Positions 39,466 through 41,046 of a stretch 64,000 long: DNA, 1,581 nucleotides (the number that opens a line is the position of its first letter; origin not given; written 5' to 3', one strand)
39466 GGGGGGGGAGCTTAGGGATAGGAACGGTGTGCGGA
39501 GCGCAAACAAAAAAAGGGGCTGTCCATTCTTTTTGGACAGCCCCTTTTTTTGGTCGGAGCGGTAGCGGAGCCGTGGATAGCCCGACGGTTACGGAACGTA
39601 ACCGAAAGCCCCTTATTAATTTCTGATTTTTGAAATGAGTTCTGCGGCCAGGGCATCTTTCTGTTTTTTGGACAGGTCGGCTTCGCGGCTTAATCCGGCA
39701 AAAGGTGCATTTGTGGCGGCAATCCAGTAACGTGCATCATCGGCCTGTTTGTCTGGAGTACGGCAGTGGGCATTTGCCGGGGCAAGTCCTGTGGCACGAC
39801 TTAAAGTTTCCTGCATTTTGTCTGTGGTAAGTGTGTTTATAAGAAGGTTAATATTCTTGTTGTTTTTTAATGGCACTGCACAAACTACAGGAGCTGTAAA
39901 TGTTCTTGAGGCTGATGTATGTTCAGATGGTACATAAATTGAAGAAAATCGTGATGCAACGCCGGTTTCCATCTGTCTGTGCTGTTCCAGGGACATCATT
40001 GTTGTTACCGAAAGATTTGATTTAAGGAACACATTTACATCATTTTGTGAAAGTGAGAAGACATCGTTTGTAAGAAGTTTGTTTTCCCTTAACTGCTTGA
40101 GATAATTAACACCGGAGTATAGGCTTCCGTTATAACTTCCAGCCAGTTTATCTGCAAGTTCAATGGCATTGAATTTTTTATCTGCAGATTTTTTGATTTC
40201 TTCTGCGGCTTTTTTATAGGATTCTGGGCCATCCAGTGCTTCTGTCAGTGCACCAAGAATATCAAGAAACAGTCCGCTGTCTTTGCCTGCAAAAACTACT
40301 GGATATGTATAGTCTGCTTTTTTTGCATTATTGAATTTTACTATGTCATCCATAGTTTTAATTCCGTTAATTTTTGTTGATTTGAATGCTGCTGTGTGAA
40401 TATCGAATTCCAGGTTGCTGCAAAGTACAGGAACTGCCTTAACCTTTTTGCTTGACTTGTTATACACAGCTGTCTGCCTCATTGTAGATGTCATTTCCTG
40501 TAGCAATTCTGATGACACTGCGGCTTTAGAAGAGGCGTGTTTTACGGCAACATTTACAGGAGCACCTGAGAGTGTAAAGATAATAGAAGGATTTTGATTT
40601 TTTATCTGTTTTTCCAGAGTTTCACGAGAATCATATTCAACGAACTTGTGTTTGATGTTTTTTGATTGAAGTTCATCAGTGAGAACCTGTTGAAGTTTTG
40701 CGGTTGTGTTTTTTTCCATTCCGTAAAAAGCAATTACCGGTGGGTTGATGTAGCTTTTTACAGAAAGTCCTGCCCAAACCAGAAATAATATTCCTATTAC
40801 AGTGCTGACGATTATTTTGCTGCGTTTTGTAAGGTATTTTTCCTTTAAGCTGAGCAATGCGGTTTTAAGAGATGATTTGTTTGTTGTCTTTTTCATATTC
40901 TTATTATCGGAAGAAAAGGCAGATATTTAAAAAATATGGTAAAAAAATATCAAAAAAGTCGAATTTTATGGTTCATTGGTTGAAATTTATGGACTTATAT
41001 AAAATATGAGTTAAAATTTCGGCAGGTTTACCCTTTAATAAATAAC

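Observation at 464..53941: Five dispersed elements conserved in structure rather than sequence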

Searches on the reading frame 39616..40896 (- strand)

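Call 19: search_protein_families(library=pfam, proteins=[window:39616-40896:-])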
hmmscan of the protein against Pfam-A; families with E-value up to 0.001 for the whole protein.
window:39616-40896:- (426 aa): 1 family
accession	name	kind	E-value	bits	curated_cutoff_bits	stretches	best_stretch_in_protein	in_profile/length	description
PF13416.11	SBP_bac_8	-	0.00014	22.2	27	1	79-387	10-274/279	Bacterial extracellular solute-binding protein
